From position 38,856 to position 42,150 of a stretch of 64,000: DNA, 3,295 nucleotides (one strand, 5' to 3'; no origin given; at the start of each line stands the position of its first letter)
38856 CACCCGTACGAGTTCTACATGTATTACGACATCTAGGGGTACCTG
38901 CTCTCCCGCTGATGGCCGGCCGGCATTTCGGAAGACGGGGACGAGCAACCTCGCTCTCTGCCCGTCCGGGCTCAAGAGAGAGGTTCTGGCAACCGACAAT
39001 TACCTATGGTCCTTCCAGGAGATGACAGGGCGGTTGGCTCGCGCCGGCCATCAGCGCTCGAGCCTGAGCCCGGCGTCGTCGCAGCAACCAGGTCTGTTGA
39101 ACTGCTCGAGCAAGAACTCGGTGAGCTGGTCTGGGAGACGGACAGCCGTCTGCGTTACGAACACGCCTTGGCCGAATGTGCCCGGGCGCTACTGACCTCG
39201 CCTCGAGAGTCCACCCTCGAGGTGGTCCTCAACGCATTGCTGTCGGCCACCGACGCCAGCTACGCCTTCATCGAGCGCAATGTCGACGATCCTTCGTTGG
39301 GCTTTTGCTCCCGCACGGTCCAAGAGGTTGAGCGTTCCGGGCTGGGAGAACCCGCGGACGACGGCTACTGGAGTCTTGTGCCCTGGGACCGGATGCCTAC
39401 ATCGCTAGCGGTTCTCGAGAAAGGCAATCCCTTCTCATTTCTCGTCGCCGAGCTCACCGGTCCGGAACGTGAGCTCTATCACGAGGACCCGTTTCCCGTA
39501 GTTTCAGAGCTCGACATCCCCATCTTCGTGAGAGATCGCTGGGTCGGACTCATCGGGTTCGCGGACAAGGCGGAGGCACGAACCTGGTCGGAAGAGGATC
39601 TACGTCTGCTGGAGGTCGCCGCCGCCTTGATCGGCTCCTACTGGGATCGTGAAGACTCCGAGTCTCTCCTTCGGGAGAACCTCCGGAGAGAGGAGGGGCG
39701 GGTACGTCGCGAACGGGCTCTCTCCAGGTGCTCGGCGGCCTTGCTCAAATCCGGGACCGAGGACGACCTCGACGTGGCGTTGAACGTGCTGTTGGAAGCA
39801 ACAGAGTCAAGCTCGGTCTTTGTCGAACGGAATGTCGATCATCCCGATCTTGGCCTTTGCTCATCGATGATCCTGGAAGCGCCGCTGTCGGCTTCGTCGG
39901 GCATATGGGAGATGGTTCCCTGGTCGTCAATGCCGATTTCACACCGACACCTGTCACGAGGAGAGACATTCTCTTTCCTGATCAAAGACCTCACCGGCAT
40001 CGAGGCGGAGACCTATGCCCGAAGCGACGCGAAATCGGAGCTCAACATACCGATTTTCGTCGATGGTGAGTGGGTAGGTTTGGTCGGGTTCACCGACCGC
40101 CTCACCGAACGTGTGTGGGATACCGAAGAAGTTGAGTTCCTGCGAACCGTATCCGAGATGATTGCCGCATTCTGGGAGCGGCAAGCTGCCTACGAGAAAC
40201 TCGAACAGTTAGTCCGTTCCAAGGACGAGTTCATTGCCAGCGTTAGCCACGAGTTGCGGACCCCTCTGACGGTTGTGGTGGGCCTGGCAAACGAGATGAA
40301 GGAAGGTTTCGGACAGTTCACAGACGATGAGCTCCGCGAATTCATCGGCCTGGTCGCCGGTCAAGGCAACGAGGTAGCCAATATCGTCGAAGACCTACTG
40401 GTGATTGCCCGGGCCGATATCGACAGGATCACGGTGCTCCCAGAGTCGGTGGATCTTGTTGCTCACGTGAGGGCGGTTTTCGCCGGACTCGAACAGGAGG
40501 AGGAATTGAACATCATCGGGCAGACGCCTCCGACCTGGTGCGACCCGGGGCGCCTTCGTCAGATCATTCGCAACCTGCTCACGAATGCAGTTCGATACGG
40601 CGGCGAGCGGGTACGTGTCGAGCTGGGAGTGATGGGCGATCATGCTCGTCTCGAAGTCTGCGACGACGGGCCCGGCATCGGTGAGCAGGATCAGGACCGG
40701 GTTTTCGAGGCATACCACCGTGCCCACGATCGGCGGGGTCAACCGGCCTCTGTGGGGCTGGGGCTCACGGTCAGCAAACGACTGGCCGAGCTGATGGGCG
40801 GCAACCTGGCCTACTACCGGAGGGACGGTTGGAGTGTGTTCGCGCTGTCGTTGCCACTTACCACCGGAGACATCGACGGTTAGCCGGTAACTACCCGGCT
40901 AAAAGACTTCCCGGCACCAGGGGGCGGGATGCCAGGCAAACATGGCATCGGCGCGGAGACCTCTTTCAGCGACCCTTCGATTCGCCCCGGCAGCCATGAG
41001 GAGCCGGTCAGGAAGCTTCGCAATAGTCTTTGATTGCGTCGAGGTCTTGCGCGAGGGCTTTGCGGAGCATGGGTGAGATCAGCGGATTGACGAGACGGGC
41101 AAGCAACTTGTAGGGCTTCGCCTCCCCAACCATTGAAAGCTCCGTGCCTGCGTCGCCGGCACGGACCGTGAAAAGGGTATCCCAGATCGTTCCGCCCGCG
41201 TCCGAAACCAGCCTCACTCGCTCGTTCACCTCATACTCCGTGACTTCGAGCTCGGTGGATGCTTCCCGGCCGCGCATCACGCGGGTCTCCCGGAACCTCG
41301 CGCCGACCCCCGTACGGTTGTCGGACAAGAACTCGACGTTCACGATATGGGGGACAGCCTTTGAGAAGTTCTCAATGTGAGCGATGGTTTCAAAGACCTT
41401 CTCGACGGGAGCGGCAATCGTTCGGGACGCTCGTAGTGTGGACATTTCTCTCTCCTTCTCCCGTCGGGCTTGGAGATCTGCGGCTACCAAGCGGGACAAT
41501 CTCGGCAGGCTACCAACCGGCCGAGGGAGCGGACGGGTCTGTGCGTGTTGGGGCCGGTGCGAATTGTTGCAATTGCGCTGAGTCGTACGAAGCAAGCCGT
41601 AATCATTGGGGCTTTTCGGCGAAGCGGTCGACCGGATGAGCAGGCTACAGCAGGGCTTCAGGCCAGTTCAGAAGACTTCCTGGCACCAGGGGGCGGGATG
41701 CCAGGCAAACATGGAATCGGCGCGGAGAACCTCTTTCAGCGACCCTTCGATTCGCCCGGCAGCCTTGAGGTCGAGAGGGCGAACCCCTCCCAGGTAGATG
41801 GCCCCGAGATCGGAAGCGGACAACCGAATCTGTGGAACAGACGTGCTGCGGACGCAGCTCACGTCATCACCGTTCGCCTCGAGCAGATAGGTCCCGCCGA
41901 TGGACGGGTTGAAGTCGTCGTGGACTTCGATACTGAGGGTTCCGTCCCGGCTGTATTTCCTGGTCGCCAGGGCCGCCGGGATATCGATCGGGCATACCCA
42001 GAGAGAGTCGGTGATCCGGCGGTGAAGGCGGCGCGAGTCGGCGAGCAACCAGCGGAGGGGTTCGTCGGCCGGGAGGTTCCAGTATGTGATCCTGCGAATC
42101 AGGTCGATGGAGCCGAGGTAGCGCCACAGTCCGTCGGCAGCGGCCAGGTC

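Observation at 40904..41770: ~98-bp direct repeat flanking a single SRPBCC gene; one copy is a decayed duplicate of the 3' end of the Eis-like GNAT gene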

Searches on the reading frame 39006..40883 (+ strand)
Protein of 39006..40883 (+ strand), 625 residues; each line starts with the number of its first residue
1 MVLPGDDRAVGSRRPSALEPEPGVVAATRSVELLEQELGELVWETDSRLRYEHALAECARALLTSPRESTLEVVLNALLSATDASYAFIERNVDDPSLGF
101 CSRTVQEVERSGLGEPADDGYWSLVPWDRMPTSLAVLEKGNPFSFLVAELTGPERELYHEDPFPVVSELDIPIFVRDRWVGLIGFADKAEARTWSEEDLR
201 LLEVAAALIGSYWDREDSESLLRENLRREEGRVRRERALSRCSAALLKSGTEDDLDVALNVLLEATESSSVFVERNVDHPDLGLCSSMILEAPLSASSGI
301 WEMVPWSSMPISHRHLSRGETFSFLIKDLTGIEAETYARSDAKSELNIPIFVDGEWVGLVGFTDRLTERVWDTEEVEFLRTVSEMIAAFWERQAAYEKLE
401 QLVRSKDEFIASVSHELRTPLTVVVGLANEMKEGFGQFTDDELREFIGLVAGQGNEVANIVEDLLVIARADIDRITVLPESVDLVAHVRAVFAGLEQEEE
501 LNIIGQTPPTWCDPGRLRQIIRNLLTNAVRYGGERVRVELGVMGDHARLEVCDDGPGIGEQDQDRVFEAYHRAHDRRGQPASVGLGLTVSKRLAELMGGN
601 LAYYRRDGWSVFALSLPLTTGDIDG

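Call 6: search_protein_families(library=pfam, proteins=[window:39006-40883:+])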
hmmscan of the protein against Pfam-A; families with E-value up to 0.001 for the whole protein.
window:39006-40883:+ (625 aa): 5 families
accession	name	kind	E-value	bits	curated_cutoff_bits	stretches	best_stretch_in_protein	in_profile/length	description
PF02518.31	HATPase_c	-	2.9e-23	82.9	26.4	1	513-619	2-110/111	Histidine kinase-, DNA gyrase B-, and HSP90-like ATPase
PF01590.32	GAF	-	1.9e-16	61.2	22.4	2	67-210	2-130/133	GAF domain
PF00512.31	HisKA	-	1.8e-14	53.9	26.9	1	406-471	2-64/66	His Kinase A (phospho-acceptor) domain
PF13185.12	GAF_2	-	2e-09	38.2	28.6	0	67-211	4-133/136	GAF domain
PF13492.12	GAF_3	-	2e-06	28.7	27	0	157-211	72-125/129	GAF domain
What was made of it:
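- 39006..40883 (+): GAF-GAF-HisKA-HATPase histidine kinase (625 aa). It is convergent with the relic and belongs to the 'arrangement 2' side of the fusion. Pfam domains (call 6).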

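Call 37: find_homologous_proteins(query=window:39006-40883:+)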
Query window:39006-40883:+ (625 aa): 3524 proteins with E <= 0.001 among 8000 candidates; the best 120 are listed.
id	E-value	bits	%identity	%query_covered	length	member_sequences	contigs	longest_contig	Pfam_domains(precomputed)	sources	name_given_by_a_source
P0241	0.0e+0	1395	100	100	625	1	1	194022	PF13185.13,PF01590.33,PF02518.32,PF13492.13,PF00512.32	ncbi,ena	-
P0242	0.0e+0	1190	86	99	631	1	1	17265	PF13185.13,PF01590.33,PF02518.32,PF13492.13,PF00512.32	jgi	jgi:signal transduction histidine kinase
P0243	0.0e+0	1155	85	99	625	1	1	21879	PF01590.33,PF02518.32,PF13492.13,PF00512.32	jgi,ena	-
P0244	0.0e+0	1143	83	100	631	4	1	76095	PF13185.13,PF01590.33,PF02518.32,PF13492.13,PF00512.32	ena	-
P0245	0.0e+0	1120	81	99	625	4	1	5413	PF01590.33,PF02518.32,PF13492.13,PF00512.32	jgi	jgi:signal transduction histidine kinase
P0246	0.0e+0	1111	82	99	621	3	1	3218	PF13185.13,PF01590.33,PF02518.32,PF13492.13,PF00512.32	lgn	-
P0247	3.0e-270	916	75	89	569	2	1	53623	PF13185.13,PF01590.33,PF02518.32,PF00512.32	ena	-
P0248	1.5e-260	884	65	96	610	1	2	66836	PF01590.33,PF02518.32,PF00512.32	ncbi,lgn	-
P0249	4.9e-258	876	65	95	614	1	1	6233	PF13185.13,PF01590.33,PF02518.32,PF13492.13,PF00512.32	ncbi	-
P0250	4.4e-254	863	64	99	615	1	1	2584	PF01590.33,PF02518.32,PF00512.32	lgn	-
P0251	6.7e-254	862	62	100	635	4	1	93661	PF01590.33,PF02518.32,PF00512.32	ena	-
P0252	1.6e-252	857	64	95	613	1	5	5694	PF01590.33,PF02518.32,PF00512.32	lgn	-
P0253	1.3e-251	854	65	95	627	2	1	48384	PF13185.13,PF01590.33,PF02518.32,PF00512.32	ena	-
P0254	3.4e-251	853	63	99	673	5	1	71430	PF01590.33,PF02518.32,PF00512.32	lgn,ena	-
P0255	3.9e-240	817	64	94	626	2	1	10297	PF13185.13,PF01590.33,PF02518.32,PF00512.32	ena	-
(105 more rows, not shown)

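Call 38: find_encoding_contigs(protein=P0241, flank=5000, max_places=3)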
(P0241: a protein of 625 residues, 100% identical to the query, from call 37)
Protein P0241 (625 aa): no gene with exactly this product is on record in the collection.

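Call 39: find_encoding_contigs(protein=P0243, flank=5000, max_places=3)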
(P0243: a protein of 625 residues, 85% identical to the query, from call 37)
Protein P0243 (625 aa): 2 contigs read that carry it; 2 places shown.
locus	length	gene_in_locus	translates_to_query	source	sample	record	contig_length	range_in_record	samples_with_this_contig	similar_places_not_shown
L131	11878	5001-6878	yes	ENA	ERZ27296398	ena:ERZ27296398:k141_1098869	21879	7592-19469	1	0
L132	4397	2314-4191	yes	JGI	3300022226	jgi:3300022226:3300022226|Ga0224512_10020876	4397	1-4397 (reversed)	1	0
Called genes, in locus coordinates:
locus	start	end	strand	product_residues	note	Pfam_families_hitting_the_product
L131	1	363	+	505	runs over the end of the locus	PF00171:Aldedh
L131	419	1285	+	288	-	PF06267:DUF1028, PF08823:PG_binding_2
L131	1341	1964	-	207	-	PF00486:Trans_reg_C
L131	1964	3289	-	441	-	PF03951:Gln-synt_N, PF00120:Gln-synt_C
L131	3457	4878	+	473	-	PF03951:Gln-synt_N, PF00120:Gln-synt_C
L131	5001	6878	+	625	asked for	PF01590:GAF, PF13492:GAF_3 (faint), PF01590:GAF (weak), PF00512:HisKA, PF02518:HATPase_c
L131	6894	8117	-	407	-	PF00583:Acetyltransf_1 (faint), PF13527:Acetyltransf_9, PF17668:Acetyltransf_17, PF13530:SCP2_2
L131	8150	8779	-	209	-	-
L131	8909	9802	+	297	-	-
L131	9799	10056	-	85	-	PF08712:Nfu_N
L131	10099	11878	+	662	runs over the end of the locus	PF05378:Hydant_A_N, PF01968:Hydantoinase_A, PF19278:Hydant_A_C (weak)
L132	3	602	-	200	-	?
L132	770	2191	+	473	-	PF03951:Gln-synt_N, PF00120:Gln-synt_C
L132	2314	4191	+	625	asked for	PF01590:GAF, PF13492:GAF_3 (faint), PF01590:GAF (weak), PF00512:HisKA, PF02518:HATPase_c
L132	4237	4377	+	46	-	-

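Call 40: find_encoding_contigs(protein=P0244, flank=5000, max_places=3)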
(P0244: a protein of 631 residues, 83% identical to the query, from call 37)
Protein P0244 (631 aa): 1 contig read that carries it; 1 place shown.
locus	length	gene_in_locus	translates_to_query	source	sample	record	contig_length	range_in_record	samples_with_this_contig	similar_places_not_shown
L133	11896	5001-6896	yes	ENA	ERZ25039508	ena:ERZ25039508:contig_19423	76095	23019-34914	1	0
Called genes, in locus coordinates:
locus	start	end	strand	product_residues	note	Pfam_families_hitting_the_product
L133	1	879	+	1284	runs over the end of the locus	PF13191:AAA_16 (weak), PF13570:Beta-prop_ACSF4, PF13360:PQQ_2 (weak)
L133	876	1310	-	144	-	PF00027:cNMP_binding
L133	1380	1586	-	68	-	PF00486:Trans_reg_C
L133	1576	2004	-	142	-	-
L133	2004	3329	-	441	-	PF03951:Gln-synt_N, PF00120:Gln-synt_C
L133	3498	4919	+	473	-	PF03951:Gln-synt_N, PF00120:Gln-synt_C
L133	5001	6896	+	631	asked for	PF01590:GAF, PF13185:GAF_2 (faint), PF13492:GAF_3 (faint), PF01590:GAF (weak), PF00512:HisKA, PF02518:HATPase_c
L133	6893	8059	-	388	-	PF00583:Acetyltransf_1 (weak), PF13527:Acetyltransf_9, PF13508:Acetyltransf_7 (faint), PF17668:Acetyltransf_17, PF13530:SCP2_2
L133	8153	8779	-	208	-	-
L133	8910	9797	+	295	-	-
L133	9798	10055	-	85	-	PF08712:Nfu_N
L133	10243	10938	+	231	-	PF05378:Hydant_A_N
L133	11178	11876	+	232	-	PF01968:Hydantoinase_A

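Call 41: find_encoding_contigs(protein=P0245, flank=5000, max_places=3)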
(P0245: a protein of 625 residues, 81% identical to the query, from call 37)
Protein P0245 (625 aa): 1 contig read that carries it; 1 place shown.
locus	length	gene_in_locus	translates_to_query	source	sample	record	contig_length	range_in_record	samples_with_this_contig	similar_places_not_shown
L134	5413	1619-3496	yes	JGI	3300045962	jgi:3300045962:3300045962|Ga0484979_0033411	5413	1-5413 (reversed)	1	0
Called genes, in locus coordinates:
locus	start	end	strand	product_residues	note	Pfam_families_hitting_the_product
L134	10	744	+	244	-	PF00120:Gln-synt_C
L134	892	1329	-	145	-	PF10604:Polyketide_cyc2, PF03364:Polyketide_cyc (weak)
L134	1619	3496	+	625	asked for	PF01590:GAF, PF13492:GAF_3 (faint), PF01590:GAF (weak), PF00512:HisKA, PF02518:HATPase_c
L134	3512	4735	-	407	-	PF00583:Acetyltransf_1 (faint), PF13527:Acetyltransf_9, PF17668:Acetyltransf_17, PF13530:SCP2_2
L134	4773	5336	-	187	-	-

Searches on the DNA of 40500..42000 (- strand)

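Call 35: search_rna_families(source=window, start=40500, end=42000, threshold=evalue, max_evalue=1)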
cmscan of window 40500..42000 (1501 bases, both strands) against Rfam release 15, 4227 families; matches with E-value up to 1: 0.
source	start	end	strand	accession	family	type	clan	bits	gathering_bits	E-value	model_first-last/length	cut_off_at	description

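Call 36: search_rna_families(source=L007, threshold=evalue, max_evalue=1)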
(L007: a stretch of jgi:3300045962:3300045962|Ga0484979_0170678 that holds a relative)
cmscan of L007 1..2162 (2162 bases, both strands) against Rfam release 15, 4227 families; matches with E-value up to 1: 0.
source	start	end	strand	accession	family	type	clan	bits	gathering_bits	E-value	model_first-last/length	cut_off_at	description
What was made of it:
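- Tried and rejected: Rfam found nothing in 40500-42000 or in L007 (calls 35, 36).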
